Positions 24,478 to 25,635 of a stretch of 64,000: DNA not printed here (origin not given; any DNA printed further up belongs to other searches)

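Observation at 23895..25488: Translationally overlapped ParB-like protein and GT-A-type glycosyltransferase just upstream of the terminase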

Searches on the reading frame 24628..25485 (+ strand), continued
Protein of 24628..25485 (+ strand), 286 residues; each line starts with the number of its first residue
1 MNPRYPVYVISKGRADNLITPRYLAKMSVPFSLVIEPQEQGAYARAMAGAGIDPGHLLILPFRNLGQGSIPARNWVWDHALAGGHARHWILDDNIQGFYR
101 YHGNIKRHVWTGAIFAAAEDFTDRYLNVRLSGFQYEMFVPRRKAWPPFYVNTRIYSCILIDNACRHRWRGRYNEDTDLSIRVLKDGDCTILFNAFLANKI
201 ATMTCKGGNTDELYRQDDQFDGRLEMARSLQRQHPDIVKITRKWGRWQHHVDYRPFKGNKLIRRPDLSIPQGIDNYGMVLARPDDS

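Call 24: find_encoding_contigs(protein=P0001, flank=10000, max_places=4)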
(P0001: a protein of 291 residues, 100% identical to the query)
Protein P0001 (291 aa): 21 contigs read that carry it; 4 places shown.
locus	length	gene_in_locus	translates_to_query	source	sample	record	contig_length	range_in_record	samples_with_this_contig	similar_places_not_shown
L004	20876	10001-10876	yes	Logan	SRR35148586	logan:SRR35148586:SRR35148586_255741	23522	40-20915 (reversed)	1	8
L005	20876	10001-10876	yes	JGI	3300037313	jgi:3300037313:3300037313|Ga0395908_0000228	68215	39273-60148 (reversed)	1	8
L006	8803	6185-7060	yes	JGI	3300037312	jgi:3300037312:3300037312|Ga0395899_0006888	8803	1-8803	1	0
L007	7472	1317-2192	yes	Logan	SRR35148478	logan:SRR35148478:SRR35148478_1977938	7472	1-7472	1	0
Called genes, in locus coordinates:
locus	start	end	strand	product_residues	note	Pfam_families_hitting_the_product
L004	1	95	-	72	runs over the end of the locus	-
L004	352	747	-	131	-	-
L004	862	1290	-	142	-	-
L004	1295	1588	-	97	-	-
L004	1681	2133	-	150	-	-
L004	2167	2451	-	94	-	-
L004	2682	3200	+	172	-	-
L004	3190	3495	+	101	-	-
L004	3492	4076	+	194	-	-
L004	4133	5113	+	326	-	-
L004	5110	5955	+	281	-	PF00188:CAP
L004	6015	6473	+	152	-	-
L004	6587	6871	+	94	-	-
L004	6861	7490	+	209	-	-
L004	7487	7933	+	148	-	-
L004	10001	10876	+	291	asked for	PF20691:TAGT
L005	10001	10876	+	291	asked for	PF20691:TAGT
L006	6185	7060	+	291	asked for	PF20691:TAGT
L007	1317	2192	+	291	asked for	PF20691:TAGT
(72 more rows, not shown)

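Call 25: find_encoding_contigs(protein=P0013, flank=10000, max_places=2)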
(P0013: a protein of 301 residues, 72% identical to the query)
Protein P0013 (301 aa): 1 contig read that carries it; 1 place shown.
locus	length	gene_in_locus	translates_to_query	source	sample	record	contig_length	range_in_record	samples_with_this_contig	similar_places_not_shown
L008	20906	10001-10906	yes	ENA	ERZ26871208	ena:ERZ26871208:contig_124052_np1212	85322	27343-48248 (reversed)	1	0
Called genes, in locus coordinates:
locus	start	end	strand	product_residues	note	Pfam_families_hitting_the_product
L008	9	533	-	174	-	-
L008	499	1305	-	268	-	-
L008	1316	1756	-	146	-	-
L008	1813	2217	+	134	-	-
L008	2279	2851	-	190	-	-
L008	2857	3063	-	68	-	-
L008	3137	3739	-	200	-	-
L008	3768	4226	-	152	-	-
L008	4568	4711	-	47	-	-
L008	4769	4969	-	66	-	-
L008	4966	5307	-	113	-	-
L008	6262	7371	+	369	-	PF13365:Trypsin_2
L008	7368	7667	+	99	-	-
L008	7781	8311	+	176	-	-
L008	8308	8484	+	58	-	-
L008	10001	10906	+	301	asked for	PF20691:TAGT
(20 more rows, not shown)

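Call 26: find_encoding_contigs(protein=P0078, flank=10000, max_places=2)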
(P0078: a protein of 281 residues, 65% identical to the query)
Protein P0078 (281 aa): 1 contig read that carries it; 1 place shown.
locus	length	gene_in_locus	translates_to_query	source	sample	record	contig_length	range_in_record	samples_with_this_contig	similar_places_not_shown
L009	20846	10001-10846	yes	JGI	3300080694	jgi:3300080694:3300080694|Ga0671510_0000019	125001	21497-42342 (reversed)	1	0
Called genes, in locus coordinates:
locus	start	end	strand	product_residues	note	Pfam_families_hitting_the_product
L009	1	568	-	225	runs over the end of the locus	-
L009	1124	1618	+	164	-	-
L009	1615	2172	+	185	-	PF05565:Sipho_Gp157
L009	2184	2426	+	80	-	-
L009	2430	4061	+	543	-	PF03837:RecT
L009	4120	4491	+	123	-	-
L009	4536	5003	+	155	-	PF00436:SSB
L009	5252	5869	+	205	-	-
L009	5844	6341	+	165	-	-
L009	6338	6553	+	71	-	-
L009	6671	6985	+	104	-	-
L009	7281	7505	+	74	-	-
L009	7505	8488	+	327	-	PF01734:Patatin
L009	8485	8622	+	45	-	-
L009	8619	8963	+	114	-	-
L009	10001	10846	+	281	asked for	PF20691:TAGT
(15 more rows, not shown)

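Call 42: find_related_loci(query=A2, collection=viral_contigs, flank=10000)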
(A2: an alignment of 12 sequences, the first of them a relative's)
Query A2 (291 aa) in viral_contigs; peptide patterns used: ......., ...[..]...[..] (x = any residue, [..] = any of these).
600 stretches matched a pattern (row limit reached: there are more); 591 encode a relative of the query (tblastn E <= 1e-3); the best 80 are kept; 80 distinct loci.
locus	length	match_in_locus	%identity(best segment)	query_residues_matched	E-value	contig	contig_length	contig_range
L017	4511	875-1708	64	4-290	1e-122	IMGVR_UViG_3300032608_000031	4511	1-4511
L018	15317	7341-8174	63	8-287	9e-121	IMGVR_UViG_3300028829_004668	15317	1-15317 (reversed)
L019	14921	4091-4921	63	6-291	4e-120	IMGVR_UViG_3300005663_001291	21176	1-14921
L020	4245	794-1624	62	6-290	3e-120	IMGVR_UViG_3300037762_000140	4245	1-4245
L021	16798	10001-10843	62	6-291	4e-118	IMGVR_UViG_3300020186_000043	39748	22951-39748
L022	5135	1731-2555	63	6-289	4e-118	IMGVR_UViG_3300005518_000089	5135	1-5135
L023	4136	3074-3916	59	6-290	3e-117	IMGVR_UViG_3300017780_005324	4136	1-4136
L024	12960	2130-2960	62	6-287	6e-115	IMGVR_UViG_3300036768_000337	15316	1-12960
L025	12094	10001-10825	60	7-286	9e-115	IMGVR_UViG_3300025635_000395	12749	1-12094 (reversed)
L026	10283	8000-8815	63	6-286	1e-114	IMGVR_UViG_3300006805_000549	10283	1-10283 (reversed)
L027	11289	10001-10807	63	8-285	3e-114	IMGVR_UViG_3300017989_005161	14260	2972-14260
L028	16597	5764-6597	60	3-285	3e-114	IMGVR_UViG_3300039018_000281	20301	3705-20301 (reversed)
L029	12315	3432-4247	62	6-286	3e-114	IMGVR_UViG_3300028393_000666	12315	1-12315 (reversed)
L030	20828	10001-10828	64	5-288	6e-114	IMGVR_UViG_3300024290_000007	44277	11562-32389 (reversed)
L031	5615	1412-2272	60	1-291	9e-114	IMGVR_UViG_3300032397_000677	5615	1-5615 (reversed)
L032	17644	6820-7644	60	6-287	1e-113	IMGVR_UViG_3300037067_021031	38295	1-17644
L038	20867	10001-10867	59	1-291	1e-112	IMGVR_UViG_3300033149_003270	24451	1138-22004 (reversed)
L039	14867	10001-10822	60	5-286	2e-112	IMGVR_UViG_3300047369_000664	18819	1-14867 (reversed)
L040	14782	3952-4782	59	2-287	6e-112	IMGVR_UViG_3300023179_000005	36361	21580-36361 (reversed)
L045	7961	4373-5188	60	6-286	2e-111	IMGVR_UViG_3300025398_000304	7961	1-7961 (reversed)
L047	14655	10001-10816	60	6-286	2e-111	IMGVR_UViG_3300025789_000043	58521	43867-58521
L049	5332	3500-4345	58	5-291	3e-111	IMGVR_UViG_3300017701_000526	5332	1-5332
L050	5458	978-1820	58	5-289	7e-111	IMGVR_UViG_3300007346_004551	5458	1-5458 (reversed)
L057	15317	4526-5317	64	4-275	7e-110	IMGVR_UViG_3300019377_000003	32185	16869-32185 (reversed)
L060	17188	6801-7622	58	7-289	1e-109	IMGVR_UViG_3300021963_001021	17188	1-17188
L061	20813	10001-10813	60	6-285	9e-110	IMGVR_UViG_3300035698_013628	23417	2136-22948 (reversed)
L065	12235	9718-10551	57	4-290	6e-109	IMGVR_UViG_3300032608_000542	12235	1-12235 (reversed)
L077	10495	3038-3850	60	6-285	2e-106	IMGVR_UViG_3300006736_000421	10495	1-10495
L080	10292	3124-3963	58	6-289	6e-106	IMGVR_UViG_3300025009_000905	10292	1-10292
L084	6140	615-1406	61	7-269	7e-105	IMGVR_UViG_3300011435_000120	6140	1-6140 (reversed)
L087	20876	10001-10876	54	7-285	5e-104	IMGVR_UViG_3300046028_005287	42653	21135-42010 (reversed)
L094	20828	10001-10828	57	4-291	4e-102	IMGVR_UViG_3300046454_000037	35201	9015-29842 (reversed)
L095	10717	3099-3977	52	6-285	5e-102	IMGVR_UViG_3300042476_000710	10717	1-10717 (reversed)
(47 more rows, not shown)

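Call 48: search_protein_families(library=pfam, proteins=[L080:4294-5586:+, L084:1424-1807:+, L060:8003-9463:+, L087:17883-18812:+, L032:37-1332:+, L027:5491-6876:+, L039:10822-12252:+, L094:14453-15958:+, L050:1886-2815:+, L040:4776-5165:+], max_evalue=0.001)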
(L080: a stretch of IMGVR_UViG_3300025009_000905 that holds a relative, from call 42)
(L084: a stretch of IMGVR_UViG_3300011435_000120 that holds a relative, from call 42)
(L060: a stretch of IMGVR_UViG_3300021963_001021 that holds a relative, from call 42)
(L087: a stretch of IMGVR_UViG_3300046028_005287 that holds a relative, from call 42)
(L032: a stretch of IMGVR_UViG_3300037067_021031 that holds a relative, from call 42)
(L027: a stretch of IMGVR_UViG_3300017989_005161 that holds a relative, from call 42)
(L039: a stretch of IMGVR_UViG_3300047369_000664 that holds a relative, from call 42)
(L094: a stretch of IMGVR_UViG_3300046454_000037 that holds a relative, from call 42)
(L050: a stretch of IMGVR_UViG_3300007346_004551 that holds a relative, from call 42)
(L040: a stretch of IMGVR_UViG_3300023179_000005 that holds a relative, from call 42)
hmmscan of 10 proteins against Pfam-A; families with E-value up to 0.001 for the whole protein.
L080:4294-5586:+ (431 aa): 0 families

L084:1424-1807:+ (128 aa): 0 families

L060:8003-9463:+ (487 aa): 0 families

L087:17883-18812:+ (310 aa): 7 families
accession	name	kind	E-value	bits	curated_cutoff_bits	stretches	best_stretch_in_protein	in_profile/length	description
PF00004.35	AAA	-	6.8e-17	62.6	21.2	1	40-149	1-125/131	ATPase family associated with various cellular activities (AAA)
PF21328.3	Gp44_lid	-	2.1e-14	53.8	27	1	158-219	1-63/63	Sliding-clamp-loader large subunit, AAA+ ATPase lid domain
PF13177.12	DNA_pol3_delta2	-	1.9e-13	51.1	27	1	73-153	80-158/161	DNA polymerase III, delta subunit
PF13401.12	AAA_22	-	1.9e-07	31.9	27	0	40-109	8-98/130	AAA domain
PF13173.12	AAA_14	-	1.8e-06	28.4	27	1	40-132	5-96/129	AAA domain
PF13191.12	AAA_16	-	2.8e-05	25.1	32.6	0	28-62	16-49/167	AAA ATPase domain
PF07728.20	AAA_5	-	0.00022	21.7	22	1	39-122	1-92/139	AAA domain (dynein-related subfamily)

L032:37-1332:+ (432 aa): 4 families
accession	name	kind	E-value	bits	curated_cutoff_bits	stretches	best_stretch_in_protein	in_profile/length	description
PF04851.21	ResIII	-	2.9e-25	89.5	22.5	1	49-195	4-163/164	Type III restriction enzyme, res subunit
PF00270.35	DEAD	-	3.2e-13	50.2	26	1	51-197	2-162/167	DEAD/DEAH box helicase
PF00271.37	Helicase_C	-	5.1e-12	46.5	23.5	1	291-391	11-109/110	Helicase conserved C-terminal domain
PF18766.7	SWI2_SNF2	-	2e-07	31.4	26.7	1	61-233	16-187/221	SWI2/SNF2 ATPase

L027:5491-6876:+ (462 aa): 2 families
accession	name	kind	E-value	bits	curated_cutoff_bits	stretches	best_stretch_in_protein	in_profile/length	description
PF03796.21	DnaB_C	-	6.7e-06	26.1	27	1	196-383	18-179/255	DnaB-like helicase C terminal domain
PF13481.12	AAA_25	-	0.0001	22.4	27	1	189-250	25-96/195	AAA domain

L039:10822-12252:+ (477 aa): 3 families
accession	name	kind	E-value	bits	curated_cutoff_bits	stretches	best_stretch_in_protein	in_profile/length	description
PF00176.29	SNF2-rel_dom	-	3.2e-09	36.8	24.9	1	25-284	23-280/290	SNF2-related domain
PF04851.21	ResIII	-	4.4e-05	23.9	22.5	1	4-164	3-163/164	Type III restriction enzyme, res subunit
PF13245.12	AAA_19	-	0.00015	22.4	25.1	0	11-58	3-50/134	AAA domain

L094:14453-15958:+ (502 aa): 1 family
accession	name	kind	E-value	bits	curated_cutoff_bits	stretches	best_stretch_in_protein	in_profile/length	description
PF04860.17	Phage_portal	-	1.8e-71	241.4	39.1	1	50-409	1-320/321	Phage portal protein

L050:1886-2815:+ (310 aa): 5 families
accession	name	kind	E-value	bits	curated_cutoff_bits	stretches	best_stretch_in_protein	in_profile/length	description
PF01370.27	Epimerase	-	7.8e-50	170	20.9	1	3-226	1-230/240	NAD dependent epimerase/dehydratase family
PF16363.11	GDP_Man_Dehyd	-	1.7e-44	153.1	27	1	4-297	1-331/332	GDP-mannose 4,6 dehydratase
PF04321.23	RmlD_sub_bind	-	1.4e-10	41.2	27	1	1-259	1-236/287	RmlD substrate binding domain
PF02719.21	Polysacc_synt_2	-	1.7e-05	24.6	20.2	0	134-257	133-251/293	Polysaccharide biosynthesis protein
PF01073.25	3Beta_HSD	-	0.00054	19.5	22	0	4-215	1-223/280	3-beta hydroxysteroid dehydrogenase/isomerase family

L040:4776-5165:+ (130 aa): 0 families

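Call 49: search_protein_families(library=pfam, proteins=[L061:1075-1971:+, L027:8835-9683:+, L032:7683-8720:+, L049:534-3095:+, L077:1525-2613:+, L084:1789-3453:+, L047:6893-7741:-, L045:2118-2768:-, L095:7977-8789:+, L026:6250-7194:+], max_evalue=0.001)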
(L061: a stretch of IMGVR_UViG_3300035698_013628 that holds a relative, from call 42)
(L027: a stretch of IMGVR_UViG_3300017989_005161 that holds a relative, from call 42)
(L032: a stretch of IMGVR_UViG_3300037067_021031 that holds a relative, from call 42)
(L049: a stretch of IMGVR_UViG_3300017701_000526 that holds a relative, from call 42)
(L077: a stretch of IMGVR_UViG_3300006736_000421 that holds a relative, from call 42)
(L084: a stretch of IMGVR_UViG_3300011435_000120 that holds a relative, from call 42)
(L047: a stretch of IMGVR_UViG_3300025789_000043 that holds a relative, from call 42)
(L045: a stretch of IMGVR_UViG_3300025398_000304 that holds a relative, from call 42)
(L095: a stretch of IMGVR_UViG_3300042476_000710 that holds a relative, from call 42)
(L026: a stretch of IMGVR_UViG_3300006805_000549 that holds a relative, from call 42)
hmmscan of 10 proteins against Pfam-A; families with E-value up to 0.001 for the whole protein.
L061:1075-1971:+ (299 aa): 2 families
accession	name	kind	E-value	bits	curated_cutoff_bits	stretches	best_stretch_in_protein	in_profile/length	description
PF13155.12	Toprim_2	-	0.00014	22.6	22.1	1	210-276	1-76/88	Toprim-like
PF13662.12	Toprim_4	-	0.00054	20.6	25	0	208-255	2-61/85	Toprim domain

L027:8835-9683:+ (283 aa): 4 families
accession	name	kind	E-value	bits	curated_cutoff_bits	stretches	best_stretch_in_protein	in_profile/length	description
PF08242.18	Methyltransf_12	-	0.00019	22.5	30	1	127-208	1-90/98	Methyltransferase domain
PF08241.18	Methyltransf_11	-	0.00031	21.8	21.2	0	127-207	1-84/95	Methyltransferase domain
PF13649.12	Methyltransf_25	-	0.00061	20.9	27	0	126-164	1-38/97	Methyltransferase domain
PF00891.24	Methyltransf_2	-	0.00078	19.3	22.3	0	100-151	38-91/210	O-methyltransferase domain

L032:7683-8720:+ (346 aa): 0 families

L049:534-3095:+ (854 aa): 4 families
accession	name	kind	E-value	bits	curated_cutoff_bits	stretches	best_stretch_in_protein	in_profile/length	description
PF00136.26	DNA_pol_B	-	1.2e-29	103.8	23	1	361-838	17-452/453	DNA polymerase family B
PF03104.25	DNA_pol_B_exo1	-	1.9e-17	63.9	23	1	115-285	62-242/242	DNA polymerase family B, exonuclease domain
PF20286.3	divDNApol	-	2.4e-07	29.8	25.7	0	573-713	389-537/705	Divergent Family B DNA polymerase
PF03175.18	DNA_pol_B_2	-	6.6e-06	25.7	25.8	0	378-420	206-251/468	DNA polymerase type B, organellar and viral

L077:1525-2613:+ (363 aa): 2 families
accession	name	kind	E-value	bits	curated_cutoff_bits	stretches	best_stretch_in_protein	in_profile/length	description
PF04055.27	Radical_SAM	-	2.3e-12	47.9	29.5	1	41-176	1-128/166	Radical SAM superfamily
PF13186.11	SPASM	-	8.7e-08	32.8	21.5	1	245-317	1-67/67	Iron-sulfur cluster-binding domain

L084:1789-3453:+ (555 aa): 2 families
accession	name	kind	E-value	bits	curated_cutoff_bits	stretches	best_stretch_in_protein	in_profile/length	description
PF20441.4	TerL_nuclease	-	1.3e-13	51.2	24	1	262-539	12-282/286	Terminase large subunit, endonuclease domain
PF03354.21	TerL_ATPase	-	2.1e-08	34.5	23.7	1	72-230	7-162/178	Terminase large subunit, ATPase domain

L047:6893-7741:- (282 aa): 1 family
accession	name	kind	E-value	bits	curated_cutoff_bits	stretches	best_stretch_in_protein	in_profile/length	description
PF12705.13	PDDEXK_1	-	4.9e-09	36.9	22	1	135-206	111-187/247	PD-(D/E)XK nuclease superfamily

L045:2118-2768:- (216 aa): 0 families

L095:7977-8789:+ (271 aa): 1 family
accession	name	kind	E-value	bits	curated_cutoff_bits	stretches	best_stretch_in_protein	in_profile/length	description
PF03452.20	Anp1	-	3.1e-05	24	28.8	1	58-103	120-166/263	Anp1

L026:6250-7194:+ (315 aa): 0 families

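Call 50: search_dna_similar(query=L080:4294-5586:+, collection=phages, mode=protein, max_rows=8)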
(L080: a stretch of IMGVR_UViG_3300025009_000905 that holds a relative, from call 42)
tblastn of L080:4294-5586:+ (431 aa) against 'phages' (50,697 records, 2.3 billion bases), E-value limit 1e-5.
Records with a match: 1140; places in all: 1140; records where one place covers at least 80% of the query: 3.
Best place of each record, by identity: <60% 1140.
By first word of the organism name: Vibrio 363; Salmonella 271; Escherichia 135; Klebsiella 89; Gordonia 46; Mycobacterium 35; Microbacterium 31; Pelagibacter 26; Phage 13; Bacteriophage 11; and 39 more.
By host as written in the record: - 354; Escherichia coli 42; Salmonella enterica subsp. enterica serovar Enteritidis PT1 39; Vibrio harveyi BAA-1116 36; Klebsiella pneumoniae 27; Gordonia rubripertincta NRRL B-16540 26; Salmonella sp. 24; Salmonella enterica 23; and 216 more.
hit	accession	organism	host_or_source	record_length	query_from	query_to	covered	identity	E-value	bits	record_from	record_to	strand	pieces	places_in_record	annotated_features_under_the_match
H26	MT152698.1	Halorubrum phage Hardycor1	Halorubrum coriense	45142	22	414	91%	27.8%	1e-25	115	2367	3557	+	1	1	terL: large subunit terminase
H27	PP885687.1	Tunturiibacter phage Tunturi_4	Tunturiibacter empetritectus M8UP27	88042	34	407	87%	26.6%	7e-25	113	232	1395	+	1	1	terminase large subunit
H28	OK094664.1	Shewanella phage vB_Sb_QDWS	Shewanella baltica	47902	16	242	53%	37.3%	5e-34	140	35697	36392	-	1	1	large subunit terminase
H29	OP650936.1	Hujiaoplasma phage zrk29-1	Tenericutes bacterium zrk29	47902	16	242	53%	37.3%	5e-34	140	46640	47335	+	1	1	record has no annotation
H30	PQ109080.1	Thermus phage Riverbug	Thermus thermophilus HB8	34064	37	410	87%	22.4%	1e-14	82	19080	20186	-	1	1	TerL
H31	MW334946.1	Cyanophage S-2L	-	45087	21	329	72%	26.9%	4e-18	93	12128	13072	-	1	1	putative terminase large subunit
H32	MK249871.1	Vibrio phage LP.2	Vibrio maritimus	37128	20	348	76%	24.9%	2e-14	82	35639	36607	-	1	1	hypothetical protein (x2)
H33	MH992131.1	Thermus phage TSP4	Thermus sp. TC4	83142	116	401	66%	25.2%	3e-13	78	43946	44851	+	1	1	terminase large subunit | hypothetical protein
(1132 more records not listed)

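Call 51: search_dna_similar(query=L060:8003-9463:+, collection=phages, mode=protein, max_rows=8)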
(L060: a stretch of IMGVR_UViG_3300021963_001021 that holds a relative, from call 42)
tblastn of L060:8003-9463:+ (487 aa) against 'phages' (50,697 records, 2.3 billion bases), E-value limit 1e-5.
Records with a match: 178; places in all: 178; records where one place covers at least 80% of the query: 121.
Best place of each record, by identity: <60% 178.
By first word of the organism name: Arthrobacter 29; Streptomyces 20; Microbacterium 19; Clostridium 18; Xanthomonas 15; Vibrio 8; Escherichia 7; Caudoviricetes 5; Pseudomonas 5; Clavibacter 5; and 28 more.
By host as written in the record: Arthrobacter sp. ATCC 21022 26; - 25; Streptomyces griseus ATCC 10137 10; Microbacterium paraoxydans NRRL B-14843 7; Clostridium perfringens 7; Xanthomonas albilineans CFBP2523 6; Microbacterium paraoxydans NWU1 6; Streptomyces scabiei RL-34 5; and 54 more.
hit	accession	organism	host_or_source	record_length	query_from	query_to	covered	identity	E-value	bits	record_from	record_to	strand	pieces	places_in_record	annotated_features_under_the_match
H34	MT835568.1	Bacteriophage sp.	human fecal samples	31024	14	470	94%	32.2%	5e-47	181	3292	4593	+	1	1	record has no annotation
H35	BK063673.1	Caudoviricetes sp. vir525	Methanosarcinales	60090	4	467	95%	30.8%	1e-47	182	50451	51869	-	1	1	terminase large subunit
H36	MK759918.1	Bacillus phage vB_BtS_B83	Bacillus thuringiensis VKM B-83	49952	16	478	95%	28.8%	6e-40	160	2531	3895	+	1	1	terminase large subunit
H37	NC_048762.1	Bacillus phage vB_BtS_B83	Bacillus thuringiensis VKM B-83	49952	16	478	95%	28.8%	6e-40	160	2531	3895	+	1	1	DEAD/DEAH box helicase family protein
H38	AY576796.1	Actinoplanes phage phiAsp2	-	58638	4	487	99%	27.2%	1e-25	117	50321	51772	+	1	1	pas60: Pas60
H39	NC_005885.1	Actinoplanes phage phiAsp2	Actinoplanes sp. SN223/29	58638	4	487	99%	27.2%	1e-25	117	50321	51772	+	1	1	Pas60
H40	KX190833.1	Bacillus phage vB_BtS_BMBtp14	Bacillus thuringiensis BGSC 4AJ1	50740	16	478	95%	28.1%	9e-38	153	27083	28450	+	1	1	terminase B protein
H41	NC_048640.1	Bacillus phage vB_BtS_BMBtp14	Bacillus thuringiensis BGSC 4AJ1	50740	16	478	95%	28.1%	9e-38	153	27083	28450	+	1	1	DEAD/DEAH box helicase family protein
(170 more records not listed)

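Call 57: get_annotated_region(hit=H7, flank=4000)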
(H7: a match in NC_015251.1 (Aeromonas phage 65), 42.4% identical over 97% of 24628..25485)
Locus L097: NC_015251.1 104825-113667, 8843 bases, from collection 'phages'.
description: Aeromonas phage 65, complete genome.
organism: Aeromonas phage 65 (NCBI taxid 2919549)
taxonomy: Viruses; Duplodnaviria; Heunggongvirae; Uroviricota; Caudoviricetes; Straboviridae; Emmerichvirinae; Ishigurovirus; Ishigurovirus osborne
host: Aeromonas salmonicida; source: -; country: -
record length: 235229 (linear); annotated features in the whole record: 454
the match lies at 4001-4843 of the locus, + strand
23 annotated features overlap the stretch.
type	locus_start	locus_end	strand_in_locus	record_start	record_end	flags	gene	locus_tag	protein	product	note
CDS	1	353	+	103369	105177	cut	-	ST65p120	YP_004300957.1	hypothetical protein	-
CDS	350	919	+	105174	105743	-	3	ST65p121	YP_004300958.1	gp3 tail completion and sheath stabilizer protein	-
CDS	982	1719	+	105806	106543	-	1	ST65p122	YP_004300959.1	gp3 dNMP kinase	-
CDS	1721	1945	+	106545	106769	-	-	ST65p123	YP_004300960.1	tail fiber chaperone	-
CDS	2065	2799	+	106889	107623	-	-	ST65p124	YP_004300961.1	hypothetical protein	N-terminal similarity to the dnaJ chaperone protein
CDS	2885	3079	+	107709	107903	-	-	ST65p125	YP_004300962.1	hypothetical protein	predicted by GenMarkS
tRNA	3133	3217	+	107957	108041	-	-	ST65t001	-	tRNA-Leu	-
CDS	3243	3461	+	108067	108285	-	-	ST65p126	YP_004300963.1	hypothetical protein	predicted by GenMarkS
CDS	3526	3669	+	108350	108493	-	-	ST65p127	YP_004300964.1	hypothetical protein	predicted by GenMarkS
CDS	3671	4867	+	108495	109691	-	-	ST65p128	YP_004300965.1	beta-glucosyl-HMC-alpha-glucosyltransferase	similar to conserved bacterial protein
CDS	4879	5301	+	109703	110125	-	-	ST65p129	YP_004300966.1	hypothetical protein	predicted by GenMarkS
CDS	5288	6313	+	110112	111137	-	-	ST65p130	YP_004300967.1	hypothetical protein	-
CDS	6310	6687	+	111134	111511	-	-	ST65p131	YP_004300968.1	hypothetical protein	predicted by GenMarkS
CDS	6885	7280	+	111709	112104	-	-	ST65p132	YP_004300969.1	hypothetical protein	predicted by GenMarkS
tRNA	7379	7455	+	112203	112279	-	-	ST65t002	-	tRNA-Arg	-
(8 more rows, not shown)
